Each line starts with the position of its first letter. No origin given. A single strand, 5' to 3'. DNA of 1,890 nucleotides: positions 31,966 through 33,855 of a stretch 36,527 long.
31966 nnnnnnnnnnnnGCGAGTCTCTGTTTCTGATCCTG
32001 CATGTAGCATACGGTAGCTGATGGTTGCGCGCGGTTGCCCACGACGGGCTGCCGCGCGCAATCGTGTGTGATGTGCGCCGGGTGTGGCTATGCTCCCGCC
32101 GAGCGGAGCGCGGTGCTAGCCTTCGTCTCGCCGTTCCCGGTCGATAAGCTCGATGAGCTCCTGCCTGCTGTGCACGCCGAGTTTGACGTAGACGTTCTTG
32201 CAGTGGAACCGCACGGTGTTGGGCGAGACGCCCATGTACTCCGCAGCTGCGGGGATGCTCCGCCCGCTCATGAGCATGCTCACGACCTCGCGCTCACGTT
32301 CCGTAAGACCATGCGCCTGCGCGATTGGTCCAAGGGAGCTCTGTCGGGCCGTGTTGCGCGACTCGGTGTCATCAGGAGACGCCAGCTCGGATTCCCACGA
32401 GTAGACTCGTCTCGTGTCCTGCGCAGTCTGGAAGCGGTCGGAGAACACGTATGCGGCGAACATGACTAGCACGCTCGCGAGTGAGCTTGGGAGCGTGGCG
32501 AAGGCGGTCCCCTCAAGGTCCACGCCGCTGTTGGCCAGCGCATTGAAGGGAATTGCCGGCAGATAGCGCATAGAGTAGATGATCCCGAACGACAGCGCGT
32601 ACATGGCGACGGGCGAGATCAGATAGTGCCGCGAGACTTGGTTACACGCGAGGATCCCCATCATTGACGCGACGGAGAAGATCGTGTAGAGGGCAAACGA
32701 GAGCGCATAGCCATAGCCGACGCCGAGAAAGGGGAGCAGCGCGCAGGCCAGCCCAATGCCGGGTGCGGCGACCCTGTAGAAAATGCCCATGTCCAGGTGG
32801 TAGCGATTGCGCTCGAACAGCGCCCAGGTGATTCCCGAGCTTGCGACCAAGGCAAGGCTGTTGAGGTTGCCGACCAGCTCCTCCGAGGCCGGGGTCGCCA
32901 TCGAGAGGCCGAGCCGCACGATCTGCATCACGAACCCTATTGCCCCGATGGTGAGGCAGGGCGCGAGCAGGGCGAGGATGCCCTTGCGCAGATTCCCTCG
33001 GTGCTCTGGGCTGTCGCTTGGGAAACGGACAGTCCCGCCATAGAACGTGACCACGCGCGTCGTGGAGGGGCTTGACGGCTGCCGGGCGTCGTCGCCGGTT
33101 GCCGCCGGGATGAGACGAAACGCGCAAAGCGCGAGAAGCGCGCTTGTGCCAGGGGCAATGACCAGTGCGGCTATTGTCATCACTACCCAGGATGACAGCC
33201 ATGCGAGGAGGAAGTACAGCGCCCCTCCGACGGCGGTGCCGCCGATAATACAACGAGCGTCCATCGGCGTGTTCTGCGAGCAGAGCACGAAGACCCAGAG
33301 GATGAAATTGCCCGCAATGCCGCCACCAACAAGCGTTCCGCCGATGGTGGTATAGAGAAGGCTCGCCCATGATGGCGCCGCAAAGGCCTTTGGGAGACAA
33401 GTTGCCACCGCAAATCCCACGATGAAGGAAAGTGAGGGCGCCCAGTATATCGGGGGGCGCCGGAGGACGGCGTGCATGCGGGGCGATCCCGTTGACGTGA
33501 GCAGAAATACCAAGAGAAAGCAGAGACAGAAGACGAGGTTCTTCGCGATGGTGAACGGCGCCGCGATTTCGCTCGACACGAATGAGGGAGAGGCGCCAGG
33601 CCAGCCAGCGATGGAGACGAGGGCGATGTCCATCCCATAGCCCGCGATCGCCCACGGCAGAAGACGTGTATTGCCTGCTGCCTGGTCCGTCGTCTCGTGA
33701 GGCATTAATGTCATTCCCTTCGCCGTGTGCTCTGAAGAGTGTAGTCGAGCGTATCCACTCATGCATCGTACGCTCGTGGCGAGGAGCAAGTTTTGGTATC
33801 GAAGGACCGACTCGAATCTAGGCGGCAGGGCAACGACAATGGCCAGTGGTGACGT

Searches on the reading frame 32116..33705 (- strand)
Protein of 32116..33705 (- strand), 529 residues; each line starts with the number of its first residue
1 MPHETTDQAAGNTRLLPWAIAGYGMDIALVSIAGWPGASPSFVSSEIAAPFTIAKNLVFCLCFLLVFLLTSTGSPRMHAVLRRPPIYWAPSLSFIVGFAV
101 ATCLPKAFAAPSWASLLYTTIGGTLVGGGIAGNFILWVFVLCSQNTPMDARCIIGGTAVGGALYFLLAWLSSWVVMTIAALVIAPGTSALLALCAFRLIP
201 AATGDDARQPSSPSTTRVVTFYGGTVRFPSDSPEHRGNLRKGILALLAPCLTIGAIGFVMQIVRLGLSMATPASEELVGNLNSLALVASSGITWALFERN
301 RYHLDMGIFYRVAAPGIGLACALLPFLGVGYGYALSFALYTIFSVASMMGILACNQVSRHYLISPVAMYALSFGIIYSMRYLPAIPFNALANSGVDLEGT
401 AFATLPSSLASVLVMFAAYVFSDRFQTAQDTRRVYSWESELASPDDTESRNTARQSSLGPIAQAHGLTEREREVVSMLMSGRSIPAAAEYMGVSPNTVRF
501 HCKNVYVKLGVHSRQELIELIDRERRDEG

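Call 6: search_protein_families(library=pfam, proteins=[window:32116-33705:-], max_evalue=1)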
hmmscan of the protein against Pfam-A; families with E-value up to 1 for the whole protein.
window:32116-33705:- (529 aa): 6 families
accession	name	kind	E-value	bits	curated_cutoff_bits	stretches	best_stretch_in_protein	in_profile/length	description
PF00196.25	GerE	-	8.7e-15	54.5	23.5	1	467-519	3-55/57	Bacterial regulatory proteins, luxR family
PF08281.18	Sigma70_r4_2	-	2.7e-05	24.1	25.7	1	467-501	11-46/54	Sigma-70, region 4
PF13518.12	HTH_28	-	0.0034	17.9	25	1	473-503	4-34/52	Helix-turn-helix domain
PF13384.12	HTH_23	-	0.018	15.3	24.6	1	469-499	4-35/50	Homeodomain-like domain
PF13542.12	HTH_Tnp_ISL3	-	0.022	14.7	27.4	1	471-499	17-44/51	Helix-turn-helix domain of transposase family ISL3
PF13556.12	HTH_30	-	0.17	12.1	27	1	477-499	8-30/59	PucR C-terminal helix-turn-helix domain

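Call 7: search_protein_families(library=ncbifam, proteins=[window:32116-33705:-], max_evalue=1)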
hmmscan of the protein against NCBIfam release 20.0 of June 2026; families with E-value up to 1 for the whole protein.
window:32116-33705:- (529 aa): 24 families
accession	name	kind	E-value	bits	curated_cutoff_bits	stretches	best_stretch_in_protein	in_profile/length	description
NF041232.1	BagY_FevT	exception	1.3e-08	34.1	700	1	461-519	291-349/367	LuxR family transcriptional regulator BagY/FevT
NF003420.0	PRK04841.1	equivalog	3.4e-08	32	537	1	463-519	835-891/903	HTH-type transcriptional regulator MalT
NF047785.1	respo_reg_MadR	equivalog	1.3e-07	31.2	300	1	456-518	138-200/209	MadR family response regulator transcription factor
NF052445.1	RespRegMctR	equivalog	1.1e-06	28.3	300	1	463-519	141-197/205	two-component system response regulator MctR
TIGR03020.2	EpsA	equivalog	5.7e-06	26.1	170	1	451-516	175-240/247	XrtB/PEP-CTERM-associated transcriptional regulator EpsA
NF006900.1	PRK09390.1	equivalog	6.6e-06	25.8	255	1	462-520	138-196/203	response regulator FixJ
NF007685.0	PRK10360.1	equivalog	8.3e-06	25.7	258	1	465-518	136-189/196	response regulator transcription factor UhpA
NF008548.0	PRK11475.1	equivalog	2.5e-05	23.9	176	1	448-520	116-188/207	DNA-binding transcriptional activator BglJ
TIGR03541.1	reg_near_HchA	equivalog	3.1e-05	23.6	215.6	1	462-518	167-223/232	PA1136 family autoinducer-binding transcriptional regulator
NF007505.1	PRK10100.1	equivalog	4.2e-05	23.3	250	1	462-516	140-194/204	biofilm master transcriptional regulator CsgD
NF007935.0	PRK10651.1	equivalog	5.5e-05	22.4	250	1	462-521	151-210/216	two-component system response regulator NarL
NF038181.1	reg_ATPase_IniR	equivalog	6.4e-05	21.5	750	1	424-520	726-820/827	isoniazid response ATPase/transcriptional regulator IniR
NF007403.0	PRK09935.1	equivalog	6.6e-05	22.6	271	1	464-520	147-203/210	fimbria biosynthesis transcriptional regulator FimZ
NF011896.0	PRK15369.1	equivalog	8.8e-05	22.2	242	1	464-523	147-206/211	two component system response regulator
NF041673.1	transregRamA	equivalog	0.00016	20.9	500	1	461-519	213-271/280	acetate metabolism transcriptional regulator RamA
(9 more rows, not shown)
